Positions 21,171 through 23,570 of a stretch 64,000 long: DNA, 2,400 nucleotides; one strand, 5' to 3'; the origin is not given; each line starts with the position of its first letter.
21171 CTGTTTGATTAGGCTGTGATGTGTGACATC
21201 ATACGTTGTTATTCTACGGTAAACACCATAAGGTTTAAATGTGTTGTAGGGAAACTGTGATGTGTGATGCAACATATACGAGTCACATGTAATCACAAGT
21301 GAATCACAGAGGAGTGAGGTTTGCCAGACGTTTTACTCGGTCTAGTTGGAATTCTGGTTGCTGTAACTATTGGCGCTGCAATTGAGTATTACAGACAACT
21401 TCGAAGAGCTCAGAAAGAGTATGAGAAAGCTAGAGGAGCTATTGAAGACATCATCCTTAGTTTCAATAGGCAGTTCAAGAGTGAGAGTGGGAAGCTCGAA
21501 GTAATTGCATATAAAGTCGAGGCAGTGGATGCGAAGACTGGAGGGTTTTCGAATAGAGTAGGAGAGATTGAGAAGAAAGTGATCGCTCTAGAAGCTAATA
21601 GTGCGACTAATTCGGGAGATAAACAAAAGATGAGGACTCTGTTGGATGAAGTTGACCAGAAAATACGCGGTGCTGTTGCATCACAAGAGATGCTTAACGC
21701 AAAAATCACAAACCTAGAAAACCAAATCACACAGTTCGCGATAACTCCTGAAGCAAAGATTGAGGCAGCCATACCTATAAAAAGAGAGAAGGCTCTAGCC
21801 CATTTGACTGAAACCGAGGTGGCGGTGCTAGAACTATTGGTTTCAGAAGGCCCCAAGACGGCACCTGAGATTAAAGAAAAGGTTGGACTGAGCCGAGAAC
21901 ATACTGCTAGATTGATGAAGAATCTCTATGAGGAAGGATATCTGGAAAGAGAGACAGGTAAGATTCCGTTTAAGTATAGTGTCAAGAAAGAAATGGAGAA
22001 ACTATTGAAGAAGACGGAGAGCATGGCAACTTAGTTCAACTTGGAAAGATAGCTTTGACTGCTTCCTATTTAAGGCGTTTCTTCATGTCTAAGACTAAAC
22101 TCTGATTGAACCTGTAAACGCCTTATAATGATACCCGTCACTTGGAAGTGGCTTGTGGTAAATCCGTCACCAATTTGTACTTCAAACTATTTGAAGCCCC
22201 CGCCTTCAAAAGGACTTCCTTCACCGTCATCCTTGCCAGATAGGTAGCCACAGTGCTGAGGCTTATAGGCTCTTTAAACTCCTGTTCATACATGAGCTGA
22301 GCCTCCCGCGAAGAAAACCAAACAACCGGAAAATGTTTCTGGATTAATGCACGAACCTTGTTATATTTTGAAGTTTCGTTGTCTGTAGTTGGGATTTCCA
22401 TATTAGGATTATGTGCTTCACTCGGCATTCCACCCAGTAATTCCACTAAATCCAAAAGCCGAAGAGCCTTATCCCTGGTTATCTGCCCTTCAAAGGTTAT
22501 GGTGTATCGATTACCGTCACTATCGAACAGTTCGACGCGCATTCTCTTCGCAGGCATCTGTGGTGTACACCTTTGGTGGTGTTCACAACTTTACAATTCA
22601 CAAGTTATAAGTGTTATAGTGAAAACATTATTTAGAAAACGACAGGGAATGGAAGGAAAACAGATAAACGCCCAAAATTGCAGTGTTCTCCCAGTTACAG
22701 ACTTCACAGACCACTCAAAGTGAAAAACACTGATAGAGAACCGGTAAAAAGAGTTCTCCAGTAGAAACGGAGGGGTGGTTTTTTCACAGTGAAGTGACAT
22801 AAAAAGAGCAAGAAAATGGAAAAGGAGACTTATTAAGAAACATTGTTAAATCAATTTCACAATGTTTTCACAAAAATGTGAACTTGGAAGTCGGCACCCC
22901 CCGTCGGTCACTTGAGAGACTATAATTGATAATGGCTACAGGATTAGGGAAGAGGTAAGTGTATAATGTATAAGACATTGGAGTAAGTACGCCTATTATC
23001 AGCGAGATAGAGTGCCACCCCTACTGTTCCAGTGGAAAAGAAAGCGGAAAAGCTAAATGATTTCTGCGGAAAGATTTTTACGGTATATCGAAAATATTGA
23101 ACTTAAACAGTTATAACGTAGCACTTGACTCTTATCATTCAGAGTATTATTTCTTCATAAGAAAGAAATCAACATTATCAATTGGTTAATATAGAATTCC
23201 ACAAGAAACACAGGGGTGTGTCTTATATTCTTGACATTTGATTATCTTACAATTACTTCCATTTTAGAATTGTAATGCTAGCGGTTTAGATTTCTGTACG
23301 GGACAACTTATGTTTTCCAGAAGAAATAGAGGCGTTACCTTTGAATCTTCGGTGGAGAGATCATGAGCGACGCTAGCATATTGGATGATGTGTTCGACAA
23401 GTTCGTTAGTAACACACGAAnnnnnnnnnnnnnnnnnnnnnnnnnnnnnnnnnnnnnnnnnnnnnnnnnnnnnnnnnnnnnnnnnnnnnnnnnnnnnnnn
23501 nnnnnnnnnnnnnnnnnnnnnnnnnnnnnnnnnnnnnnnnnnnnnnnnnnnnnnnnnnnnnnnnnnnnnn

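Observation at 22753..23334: Candidate oriC: four ORB boxes with an inverted pair bracketing a 28% G+C core, directly upstream of orc1/cdc6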

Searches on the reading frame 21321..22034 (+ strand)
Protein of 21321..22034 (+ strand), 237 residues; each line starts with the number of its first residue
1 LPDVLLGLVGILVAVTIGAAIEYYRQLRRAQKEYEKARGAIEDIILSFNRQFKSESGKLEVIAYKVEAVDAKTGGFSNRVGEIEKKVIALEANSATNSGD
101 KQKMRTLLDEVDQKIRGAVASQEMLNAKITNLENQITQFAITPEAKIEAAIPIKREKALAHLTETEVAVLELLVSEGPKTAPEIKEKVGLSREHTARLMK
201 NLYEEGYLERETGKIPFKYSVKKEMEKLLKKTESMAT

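Call 5: search_protein_families(library=pfam, proteins=[window:21321-22034:+])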
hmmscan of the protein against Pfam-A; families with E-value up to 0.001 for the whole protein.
window:21321-22034:+ (237 aa): 7 families
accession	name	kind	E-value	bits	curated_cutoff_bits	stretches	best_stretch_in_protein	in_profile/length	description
PF01978.25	TrmB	-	1.8e-09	37.7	25.6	1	162-221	6-64/68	Sugar-specific transcriptional regulator TrmB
PF01047.28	MarR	-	1.6e-06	28.3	24.6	1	162-211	1-50/59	MarR family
PF13463.12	HTH_27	-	4.8e-05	24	22.2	1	162-213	1-53/68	Winged helix DNA-binding domain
PF12802.13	MarR_2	-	0.00015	22.3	27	1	162-211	3-53/61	MarR family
PF25213.1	HVO_A0261_N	-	0.00026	21.2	35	1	163-213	10-59/86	HVO_A0261 N-terminal domain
PF13412.12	HTH_24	-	0.00043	20.2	21.9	0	163-209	2-48/48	Winged helix-turn-helix DNA-binding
PF09339.16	HTH_IclR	-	0.00044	20.4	22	1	168-211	7-51/52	IclR helix-turn-helix domain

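Call 45: search_protein_families(library=ncbifam, proteins=[window:21321-22034:+], max_evalue=1)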
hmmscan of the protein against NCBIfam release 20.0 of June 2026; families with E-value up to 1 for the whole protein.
window:21321-22034:+ (237 aa): 13 families
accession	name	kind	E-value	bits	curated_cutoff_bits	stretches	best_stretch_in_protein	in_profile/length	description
NF040939.2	trans_reg_lrs14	equivalog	2.7e-06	27.4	90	1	160-221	17-85/103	Lrs14 family HTH-type transcriptional regulator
TIGR01884.1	cas_HTH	subfamily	5.7e-06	25.9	60.2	1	158-222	136-199/202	CRISPR-associated CARF protein Csa3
NF053606.1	Sta1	subfamily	1e-05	25.5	80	1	161-221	17-83/100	Sta1 family transcriptional regulator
TIGR04032.1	toxin_SdpC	subfamily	0.011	15.7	99.2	1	94-168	69-140/172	sporulation delaying protein family toxin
NF033788.1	HTH_metalloreg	subfamily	0.014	15.2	55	1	157-212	6-59/77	metalloregulator ArsR/SmtB family transcription factor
NF038218.1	IcmG_DotF_IVB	equivalog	0.018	14.7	200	1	76-140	115-179/266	type IVB secretion system protein IcmG/DotF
TIGR04543.1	ketoArg_3Met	equivalog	0.024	13.7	425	1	157-216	19-76/336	2-ketoarginine methyltransferase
TIGR01889.1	Staph_reg_Sar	paralog_domain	0.034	14.4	62.6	1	160-210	21-75/109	staphylococcal accessory regulator family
NF007341.0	PRK09834.1-3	equivalog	0.038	13.1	269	1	175-220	24-69/274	DNA-binding transcriptional regulator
TIGR00738.1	rrf2_super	superfamily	0.041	13.8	73.3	1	175-214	22-61/132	Rrf2 family transcriptional regulator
NF041507.1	HrpE_Xanth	equivalog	0.045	14.1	90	1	91-136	21-62/85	HrpE family protein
NF053758.1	ChrTpTrnRegChrS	equivalog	0.091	12.5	250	0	156-213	6-63/158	chromate efflux transcriptional regulator ChrS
NF008173.0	PRK10920.1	equivalog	0.19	10.7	313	0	5-95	38-130/390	uroporphyrinogen-III C-methyltransferase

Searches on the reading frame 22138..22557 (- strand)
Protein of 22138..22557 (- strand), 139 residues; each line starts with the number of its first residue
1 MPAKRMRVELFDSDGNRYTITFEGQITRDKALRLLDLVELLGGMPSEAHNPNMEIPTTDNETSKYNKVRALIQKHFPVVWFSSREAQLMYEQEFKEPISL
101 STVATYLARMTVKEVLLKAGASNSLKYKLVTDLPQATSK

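Call 5: search_protein_families(library=pfam, proteins=[window:22138-22557:-])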
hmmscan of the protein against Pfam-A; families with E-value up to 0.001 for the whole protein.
window:22138-22557:- (139 aa): 0 families

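Call 43: find_homologous_proteins(query=window:22141-22557:-, max_evalue=0.001)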
Query window:22141-22557:- (139 aa): 3025 proteins with E <= 0.001 among 3047 candidates; the best 120 are listed.
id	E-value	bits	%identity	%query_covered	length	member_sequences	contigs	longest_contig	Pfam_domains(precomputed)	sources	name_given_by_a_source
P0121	7.1e-80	283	95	100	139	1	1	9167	-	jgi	jgi:hypothetical protein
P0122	9.8e-80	283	94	100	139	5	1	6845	-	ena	-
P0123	8.9e-77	273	91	100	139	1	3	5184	-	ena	-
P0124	1.3e-73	263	89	100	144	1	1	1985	-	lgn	-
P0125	1.1e-58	215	72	99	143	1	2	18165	-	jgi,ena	jgi:hypothetical protein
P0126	6.9e-58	212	71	100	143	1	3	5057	-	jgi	-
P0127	2.7e-57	210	70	100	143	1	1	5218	-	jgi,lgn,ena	-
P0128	6.6e-57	209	71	100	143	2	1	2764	-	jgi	jgi:hypothetical protein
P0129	1.4e-56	208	70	100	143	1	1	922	-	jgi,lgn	-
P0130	2.9e-56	207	71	98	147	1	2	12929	-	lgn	-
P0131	3.3e-56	207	70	100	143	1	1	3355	-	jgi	jgi:hypothetical protein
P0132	4.5e-56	206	71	100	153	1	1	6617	-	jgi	-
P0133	4.6e-56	206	69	100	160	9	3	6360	-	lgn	-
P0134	5.0e-56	206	71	100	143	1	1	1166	-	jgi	-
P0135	6.9e-56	206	73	100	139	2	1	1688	-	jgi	jgi:hypothetical protein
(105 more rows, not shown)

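Call 44: search_solved_structures(query=window:22141-22557:-, max_evalue=10)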
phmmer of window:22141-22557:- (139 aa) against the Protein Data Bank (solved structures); distinct sequences matched with E-value up to 10: 3.
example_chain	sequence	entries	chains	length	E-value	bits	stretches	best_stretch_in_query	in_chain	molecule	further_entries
9s3f_C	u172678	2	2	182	0.58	13.5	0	103-122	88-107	Darpin 27F3 | Darpin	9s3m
7p3i_B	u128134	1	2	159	0.67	13.3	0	103-125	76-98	Darpin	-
4ydw_A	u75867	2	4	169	1.1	12.7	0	103-125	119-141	DARPIN 44C12V5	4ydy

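Call 45: search_protein_families(library=ncbifam, proteins=[window:22141-22557:-], max_evalue=1)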
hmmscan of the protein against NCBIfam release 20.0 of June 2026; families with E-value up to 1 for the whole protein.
window:22141-22557:- (139 aa): 1 family
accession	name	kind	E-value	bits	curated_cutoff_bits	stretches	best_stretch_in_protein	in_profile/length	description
NF009078.0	PRK12413.1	equivalog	0.047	13.3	225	1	64-122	115-176/253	bifunctional hydroxymethylpyrimidine kinase/phosphomethylpyrimidine kinase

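Call 52: predict_structure(alignment_id=A1)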
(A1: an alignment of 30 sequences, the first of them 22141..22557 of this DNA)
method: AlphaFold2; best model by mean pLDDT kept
length: 139 residues; sequences in the alignment: 30
mean_pLDDT: 61.2   pTM: 0.44
mean pLDDT of the five models: 61.2, 60.8, 47.1, 45.8, 37.7
residues with pLDDT >= 90: 0; 70-90: 51; 50-70: 58; < 50: 30
segments of 3 or more residues with pLDDT < 50: 40-58, 132-139
pLDDT, mean of each block of 10 residues (from residue 1): 53 55 57 57 42 44 71 71 77 76 72 70 66 44
secondary structure, 60 per line:
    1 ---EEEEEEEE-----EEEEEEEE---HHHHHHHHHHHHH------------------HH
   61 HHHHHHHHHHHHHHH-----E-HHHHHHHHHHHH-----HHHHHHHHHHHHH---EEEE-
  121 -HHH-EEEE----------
elements in order: E4-11 E17-24 H28-40 H59-75 H83-94 H100-112 E116-119 E126-129

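Call 55: fold_search(model_id=the predicted structure, library=pdb)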
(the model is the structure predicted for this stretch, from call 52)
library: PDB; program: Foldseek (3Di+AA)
matches with E <= 10: 1203; with E <= 0.001: 0
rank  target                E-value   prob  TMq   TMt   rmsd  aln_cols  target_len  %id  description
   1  2co5_A                1.1e-02  1.00  0.39  0.55   3.3        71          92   11  F93 FROM STIV, a winged-helix DNA-binding protein (released 2006-05-31)
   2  2fu4_A                1.2e-02  1.00  0.36  0.59   5.2        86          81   17  Crystal Structure of the DNA binding domain of E.coli FUR (Ferric Uptake Regulator) (released 2006-05-16)
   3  6dk4_A                1.5e-02  1.00  0.41  0.42   9.2       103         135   16  Crystal structure of Campylobacter jejuni peroxide stress regulator (released 2018-06-13)
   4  6qh0_C                1.6e-02  1.00  0.38  0.47   3.7        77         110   13  The complex structure of hsRosR-S5 (VNG0258H/RosR-S5) (released 2019-07-10)
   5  6qfd_C                1.8e-02  1.00  0.38  0.46   3.5        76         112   13  The complex structure of hsRosR-S4 (vng0258/RosR-S4) (released 2019-07-10)
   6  6uvu_B                1.8e-02  0.99  0.33  0.39  12.2       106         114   15  Crystal structure of the AntR antimony-specific transcriptional repressor (released 2020-11-04)
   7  8c7u_C                1.8e-02  0.80  0.28  0.17  18.6       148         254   12  Transcriptional pleiotropic repressor CodY from Enterococcus faecalis in complex with Leu and a 30-bp DNA fragment enc (released 2023-06-28)
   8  9a4a_B                2.0e-02  1.00  0.43  0.40   2.4        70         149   18  Model of YLAN-FUR by crosslinking MS and deep learning (released 2024-09-18)
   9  6qfd_A                2.0e-02  1.00  0.38  0.45   3.7        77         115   13  The complex structure of hsRosR-S4 (vng0258/RosR-S4) (released 2019-07-10)
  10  5l0p                  2.1e-02  1.00  0.41  0.20  12.8        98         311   13  Symmetry-based assembly of a two-dimensional protein lattice (released 2017-03-29)
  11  3mwm_A                2.3e-02  1.00  0.45  0.49   2.3        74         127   16  Graded expression of zinc-responsive genes through two regulatory zinc-binding sites in Zur (released 2011-03-16)
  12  6qfd_B                2.3e-02  1.00  0.38  0.45   3.6        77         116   13  The complex structure of hsRosR-S4 (vng0258/RosR-S4) (released 2019-07-10)
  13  8rxh_Sa               2.5e-02  0.97  0.37  0.48  18.2       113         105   13  CRYO-EM STRUCTURE OF LEISHMANIA MAJOR 80S RIBOSOME WITH A/P/E-site tRNA AND mRNA : PARENTAL STRAIN (released 2024-05-15)
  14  2rdp                  2.6e-02  0.94  0.31  0.31  14.3       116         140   10  The structure of a MarR family protein from Bacillus stearothermophilus (released 2007-11-13)
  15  3mwm_B                2.8e-02  1.00  0.44  0.49   2.3        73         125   16  Graded expression of zinc-responsive genes through two regulatory zinc-binding sites in Zur (released 2011-03-16)
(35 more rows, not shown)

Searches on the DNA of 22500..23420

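Call 57: search_rna_families(source=window, start=22500, end=23420, threshold=evalue, max_evalue=1)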
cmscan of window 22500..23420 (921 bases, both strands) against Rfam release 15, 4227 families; matches with E-value up to 1: 0.
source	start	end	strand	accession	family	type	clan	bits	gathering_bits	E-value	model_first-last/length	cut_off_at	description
